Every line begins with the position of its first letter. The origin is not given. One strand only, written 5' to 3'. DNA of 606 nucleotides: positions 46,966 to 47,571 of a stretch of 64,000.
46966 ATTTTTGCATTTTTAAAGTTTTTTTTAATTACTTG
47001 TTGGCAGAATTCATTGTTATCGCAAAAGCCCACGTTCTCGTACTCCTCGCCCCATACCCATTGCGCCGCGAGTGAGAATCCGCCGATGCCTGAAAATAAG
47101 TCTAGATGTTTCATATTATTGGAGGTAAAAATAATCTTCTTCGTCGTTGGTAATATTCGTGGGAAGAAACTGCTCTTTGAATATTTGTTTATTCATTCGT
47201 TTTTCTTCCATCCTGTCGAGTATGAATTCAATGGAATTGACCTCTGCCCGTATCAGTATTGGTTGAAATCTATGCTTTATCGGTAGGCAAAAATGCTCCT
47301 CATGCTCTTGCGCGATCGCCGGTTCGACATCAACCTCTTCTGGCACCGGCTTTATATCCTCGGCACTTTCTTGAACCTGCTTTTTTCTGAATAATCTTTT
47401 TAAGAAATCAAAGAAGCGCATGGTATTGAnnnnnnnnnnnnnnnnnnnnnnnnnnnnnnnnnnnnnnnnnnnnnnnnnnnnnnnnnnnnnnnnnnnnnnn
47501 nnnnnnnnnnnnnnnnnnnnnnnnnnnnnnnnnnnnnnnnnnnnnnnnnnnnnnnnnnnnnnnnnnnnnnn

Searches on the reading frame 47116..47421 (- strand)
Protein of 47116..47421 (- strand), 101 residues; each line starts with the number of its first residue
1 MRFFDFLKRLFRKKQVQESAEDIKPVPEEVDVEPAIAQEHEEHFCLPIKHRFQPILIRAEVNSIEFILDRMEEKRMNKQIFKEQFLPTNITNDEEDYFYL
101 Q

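Call 7: search_protein_families(library=pfam, max_evalue=0.01, proteins=[window:47116-47421:-])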
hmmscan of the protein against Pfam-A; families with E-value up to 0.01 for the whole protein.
window:47116-47421:- (101 aa): 0 families

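Call 103: search_protein_families(library=phrogs, max_evalue=0.01, proteins=[window:47116-47421:-])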
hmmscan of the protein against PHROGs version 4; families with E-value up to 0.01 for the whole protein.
window:47116-47421:- (101 aa): 0 families
